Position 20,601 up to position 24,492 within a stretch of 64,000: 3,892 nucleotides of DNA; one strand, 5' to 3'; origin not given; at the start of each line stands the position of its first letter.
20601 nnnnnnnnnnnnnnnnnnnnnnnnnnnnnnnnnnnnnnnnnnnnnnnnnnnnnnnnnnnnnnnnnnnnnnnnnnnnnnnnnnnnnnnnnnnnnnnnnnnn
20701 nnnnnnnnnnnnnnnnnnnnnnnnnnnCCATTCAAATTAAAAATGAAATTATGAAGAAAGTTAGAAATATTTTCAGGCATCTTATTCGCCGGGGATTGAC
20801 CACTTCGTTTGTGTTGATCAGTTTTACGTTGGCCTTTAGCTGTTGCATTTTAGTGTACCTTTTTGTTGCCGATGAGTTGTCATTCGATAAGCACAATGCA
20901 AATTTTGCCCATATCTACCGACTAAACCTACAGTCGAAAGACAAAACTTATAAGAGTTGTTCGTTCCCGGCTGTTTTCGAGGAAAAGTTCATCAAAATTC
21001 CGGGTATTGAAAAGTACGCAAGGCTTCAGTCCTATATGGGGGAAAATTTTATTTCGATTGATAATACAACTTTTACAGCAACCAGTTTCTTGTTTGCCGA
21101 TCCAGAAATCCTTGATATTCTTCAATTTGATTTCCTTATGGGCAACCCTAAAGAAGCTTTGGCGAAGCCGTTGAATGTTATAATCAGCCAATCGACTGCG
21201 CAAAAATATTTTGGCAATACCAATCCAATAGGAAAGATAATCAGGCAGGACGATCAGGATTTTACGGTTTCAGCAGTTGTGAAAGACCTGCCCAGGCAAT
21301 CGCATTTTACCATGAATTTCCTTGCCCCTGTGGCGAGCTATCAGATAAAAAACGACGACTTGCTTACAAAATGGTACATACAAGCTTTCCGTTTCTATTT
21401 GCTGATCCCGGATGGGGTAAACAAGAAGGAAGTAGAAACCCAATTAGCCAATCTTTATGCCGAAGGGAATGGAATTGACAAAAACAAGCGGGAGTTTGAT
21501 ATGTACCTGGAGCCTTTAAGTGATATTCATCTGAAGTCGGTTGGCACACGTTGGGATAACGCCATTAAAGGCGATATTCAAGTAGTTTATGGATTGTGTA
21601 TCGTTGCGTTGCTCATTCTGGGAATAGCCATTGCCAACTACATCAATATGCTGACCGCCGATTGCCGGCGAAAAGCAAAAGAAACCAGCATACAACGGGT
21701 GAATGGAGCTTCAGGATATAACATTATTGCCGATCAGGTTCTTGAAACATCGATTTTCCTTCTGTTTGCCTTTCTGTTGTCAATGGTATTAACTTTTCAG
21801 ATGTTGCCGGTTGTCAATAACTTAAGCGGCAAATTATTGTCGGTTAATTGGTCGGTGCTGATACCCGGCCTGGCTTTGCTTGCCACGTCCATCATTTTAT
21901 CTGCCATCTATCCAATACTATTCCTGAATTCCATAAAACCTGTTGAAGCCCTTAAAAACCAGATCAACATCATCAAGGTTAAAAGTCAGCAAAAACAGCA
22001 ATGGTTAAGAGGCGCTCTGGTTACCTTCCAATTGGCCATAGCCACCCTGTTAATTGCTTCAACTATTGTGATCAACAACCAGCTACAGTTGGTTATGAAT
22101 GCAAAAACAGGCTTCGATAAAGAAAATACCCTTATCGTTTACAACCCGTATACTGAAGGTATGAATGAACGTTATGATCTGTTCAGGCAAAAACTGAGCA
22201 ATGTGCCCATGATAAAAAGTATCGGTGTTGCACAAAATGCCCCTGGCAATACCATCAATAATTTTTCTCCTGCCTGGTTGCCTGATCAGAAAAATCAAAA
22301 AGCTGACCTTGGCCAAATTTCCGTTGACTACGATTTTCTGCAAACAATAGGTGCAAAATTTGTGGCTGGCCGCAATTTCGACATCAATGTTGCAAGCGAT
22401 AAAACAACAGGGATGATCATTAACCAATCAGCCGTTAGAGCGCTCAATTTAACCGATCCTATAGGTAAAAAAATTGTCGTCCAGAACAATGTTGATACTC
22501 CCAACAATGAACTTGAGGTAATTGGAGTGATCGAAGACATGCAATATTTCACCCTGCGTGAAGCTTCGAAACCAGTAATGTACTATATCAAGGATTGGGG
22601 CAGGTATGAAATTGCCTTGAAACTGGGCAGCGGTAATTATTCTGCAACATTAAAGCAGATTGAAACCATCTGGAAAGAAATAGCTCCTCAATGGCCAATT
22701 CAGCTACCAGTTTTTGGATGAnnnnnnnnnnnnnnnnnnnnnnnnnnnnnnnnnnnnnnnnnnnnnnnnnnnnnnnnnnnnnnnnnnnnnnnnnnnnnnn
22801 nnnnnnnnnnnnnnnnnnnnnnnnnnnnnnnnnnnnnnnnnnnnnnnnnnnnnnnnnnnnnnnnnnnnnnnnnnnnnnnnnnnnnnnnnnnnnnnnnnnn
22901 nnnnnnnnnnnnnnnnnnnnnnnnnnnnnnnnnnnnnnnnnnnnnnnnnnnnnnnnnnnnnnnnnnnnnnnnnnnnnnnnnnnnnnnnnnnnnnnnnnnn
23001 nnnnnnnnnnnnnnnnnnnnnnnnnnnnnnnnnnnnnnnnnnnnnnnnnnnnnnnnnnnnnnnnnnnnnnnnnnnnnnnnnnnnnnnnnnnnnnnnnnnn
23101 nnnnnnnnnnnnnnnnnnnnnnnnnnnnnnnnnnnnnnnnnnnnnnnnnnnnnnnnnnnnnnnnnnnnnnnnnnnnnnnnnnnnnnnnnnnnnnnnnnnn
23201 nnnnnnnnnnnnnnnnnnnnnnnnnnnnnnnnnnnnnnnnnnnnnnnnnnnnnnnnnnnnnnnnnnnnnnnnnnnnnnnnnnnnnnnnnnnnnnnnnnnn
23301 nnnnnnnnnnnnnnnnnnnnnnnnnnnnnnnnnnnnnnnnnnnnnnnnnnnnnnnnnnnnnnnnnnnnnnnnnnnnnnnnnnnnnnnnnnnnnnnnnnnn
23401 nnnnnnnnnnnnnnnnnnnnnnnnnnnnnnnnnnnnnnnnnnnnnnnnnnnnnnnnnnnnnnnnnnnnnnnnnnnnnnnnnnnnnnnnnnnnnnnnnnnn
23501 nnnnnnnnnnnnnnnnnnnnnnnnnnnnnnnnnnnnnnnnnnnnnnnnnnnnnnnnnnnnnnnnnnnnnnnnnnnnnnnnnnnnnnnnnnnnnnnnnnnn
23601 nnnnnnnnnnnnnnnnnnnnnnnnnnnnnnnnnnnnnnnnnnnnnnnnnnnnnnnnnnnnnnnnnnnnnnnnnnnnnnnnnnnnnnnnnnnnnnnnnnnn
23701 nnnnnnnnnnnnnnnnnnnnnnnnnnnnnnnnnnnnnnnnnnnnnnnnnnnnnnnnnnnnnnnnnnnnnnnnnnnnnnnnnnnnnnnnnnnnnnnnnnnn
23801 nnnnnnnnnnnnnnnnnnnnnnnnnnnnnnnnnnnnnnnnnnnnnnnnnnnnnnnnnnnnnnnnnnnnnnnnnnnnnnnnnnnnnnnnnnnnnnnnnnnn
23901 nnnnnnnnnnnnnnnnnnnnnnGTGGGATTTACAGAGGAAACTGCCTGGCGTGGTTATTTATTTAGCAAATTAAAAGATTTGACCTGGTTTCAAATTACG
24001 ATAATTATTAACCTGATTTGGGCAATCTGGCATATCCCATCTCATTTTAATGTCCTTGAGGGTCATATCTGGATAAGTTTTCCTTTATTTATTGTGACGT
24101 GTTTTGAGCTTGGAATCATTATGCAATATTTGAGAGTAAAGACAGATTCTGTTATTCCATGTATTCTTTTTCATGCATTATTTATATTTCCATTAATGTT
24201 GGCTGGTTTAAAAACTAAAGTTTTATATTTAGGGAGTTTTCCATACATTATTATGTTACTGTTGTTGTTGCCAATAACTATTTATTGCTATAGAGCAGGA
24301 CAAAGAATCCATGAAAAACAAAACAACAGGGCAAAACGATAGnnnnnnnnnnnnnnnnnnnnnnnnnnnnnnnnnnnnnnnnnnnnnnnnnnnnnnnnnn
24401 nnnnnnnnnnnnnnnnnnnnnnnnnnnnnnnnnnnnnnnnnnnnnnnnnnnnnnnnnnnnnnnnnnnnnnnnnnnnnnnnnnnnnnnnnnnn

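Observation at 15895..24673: Three sigma-54 promoters, each with the same upstream palindrome at the same distance, define a candidate regulon for the adjacent NtrC-type regulator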

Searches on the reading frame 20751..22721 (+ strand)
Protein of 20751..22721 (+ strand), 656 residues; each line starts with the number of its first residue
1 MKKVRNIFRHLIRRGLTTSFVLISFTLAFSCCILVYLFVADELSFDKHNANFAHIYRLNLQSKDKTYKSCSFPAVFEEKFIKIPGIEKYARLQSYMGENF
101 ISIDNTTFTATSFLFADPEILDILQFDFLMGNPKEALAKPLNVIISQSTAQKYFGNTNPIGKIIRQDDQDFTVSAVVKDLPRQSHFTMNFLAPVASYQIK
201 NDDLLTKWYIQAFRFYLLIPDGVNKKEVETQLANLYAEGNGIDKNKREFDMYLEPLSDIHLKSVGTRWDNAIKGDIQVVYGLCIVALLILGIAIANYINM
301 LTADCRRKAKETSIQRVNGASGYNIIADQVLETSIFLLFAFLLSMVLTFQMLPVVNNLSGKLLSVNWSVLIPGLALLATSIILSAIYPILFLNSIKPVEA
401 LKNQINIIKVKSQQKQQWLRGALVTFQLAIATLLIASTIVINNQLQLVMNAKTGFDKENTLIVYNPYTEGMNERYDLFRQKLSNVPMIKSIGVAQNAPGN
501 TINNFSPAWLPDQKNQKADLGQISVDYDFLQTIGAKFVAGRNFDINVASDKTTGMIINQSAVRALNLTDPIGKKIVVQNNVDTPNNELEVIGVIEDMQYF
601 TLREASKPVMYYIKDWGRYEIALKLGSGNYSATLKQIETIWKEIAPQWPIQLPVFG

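Call 7: search_protein_families(library=pfam, proteins=[window:20751-22721:+])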
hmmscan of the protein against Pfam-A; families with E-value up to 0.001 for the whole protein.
window:20751-22721:+ (656 aa): 2 families
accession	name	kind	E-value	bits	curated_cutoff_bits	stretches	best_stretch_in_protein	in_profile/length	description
PF12704.14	MacB_PCD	-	2.8e-27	96.8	27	2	23-234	6-206/207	MacB-like periplasmic core domain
PF02687.27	FtsX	-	1.7e-05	25.2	25.5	1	284-396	2-119/120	FtsX-like permease C-terminal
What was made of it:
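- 20751..23139 (+): Duplicated FtsX/MacB_PCD permease 2, about 796 aa, frameshifted at 22697. Pfam MacB_PCD 3e-27 and FtsX (call 7).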

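Call 35: search_protein_families(library=ncbifam, proteins=[window:20751-22721:+], max_evalue=0.01)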
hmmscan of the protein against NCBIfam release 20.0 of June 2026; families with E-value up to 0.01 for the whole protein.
window:20751-22721:+ (656 aa): 3 families
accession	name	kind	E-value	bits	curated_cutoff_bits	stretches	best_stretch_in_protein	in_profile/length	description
TIGR03434.1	ADOP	subfamily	1.2e-52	179.1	622.3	2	192-650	195-657/803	ADOP family duplicated permease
NF038008.1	ABC_perm_DarB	equivalog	6.5e-27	93.8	700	1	21-627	15-623/777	darobactin export ABC transporter permease subunit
TIGR01654.1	bact_immun_7tm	subfamily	0.0013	17.3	189.35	1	282-404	170-288/681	bacteriocin-associated integral membrane protein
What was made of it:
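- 20751..23139 (+): NCBIfam ADOP and DarB, both below cut-off (call 35).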

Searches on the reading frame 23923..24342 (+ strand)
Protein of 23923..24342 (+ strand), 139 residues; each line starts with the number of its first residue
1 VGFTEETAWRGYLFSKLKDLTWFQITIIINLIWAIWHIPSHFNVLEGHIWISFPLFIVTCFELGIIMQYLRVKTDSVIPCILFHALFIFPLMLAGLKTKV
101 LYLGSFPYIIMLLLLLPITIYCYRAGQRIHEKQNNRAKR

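Call 7: search_protein_families(library=pfam, proteins=[window:23923-24342:+])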
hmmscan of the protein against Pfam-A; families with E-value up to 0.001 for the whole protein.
window:23923-24342:+ (139 aa): 1 family
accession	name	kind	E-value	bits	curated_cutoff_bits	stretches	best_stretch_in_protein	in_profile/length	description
PF02517.21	Rce1-like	-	1.9e-16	60.5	22.4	1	2-87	16-90/93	Type II CAAX prenyl endopeptidase Rce1-like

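Call 35: search_protein_families(library=ncbifam, proteins=[window:23923-24342:+], max_evalue=0.01)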
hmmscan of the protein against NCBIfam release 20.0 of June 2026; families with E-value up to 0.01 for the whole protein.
window:23923-24342:+ (139 aa): 7 families
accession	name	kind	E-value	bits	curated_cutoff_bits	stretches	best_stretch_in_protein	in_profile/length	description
NF041656.1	CPBP_MmRce1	equivalog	6.8e-09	35.7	425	1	4-87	139-230/271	MmRce1 family CPBP family CAAX prenyl protease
NF040914.1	Mrt_core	domain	4.5e-07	29.9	100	1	3-87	13-97/108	myxosortase family intramembrane protease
NF041647.1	ABC_perm_CPBP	equivalog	1.1e-05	24.4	435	1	3-86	555-625/636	ABC transporter permease subunit/CPBP intramembrane protease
NF040589.1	CPBP_Synerg_MrtS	equivalog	2.1e-05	24.8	130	1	3-86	85-158/170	Synerg-CTERM system glutamic-type intramembrane protease MrtS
NF040674.1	CPBP_fam_MrtP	equivalog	0.0007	19.2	250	1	3-86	258-341/354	myxosortase MrtP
NF040593.1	CPBP_fam_MrtX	exception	0.0022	17.9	180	1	3-87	143-225/238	myxosortase MrtX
NF040594.1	CPBP_fam_MrtC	equivalog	0.006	16.3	195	1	2-87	126-211/221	myxosortase MrtC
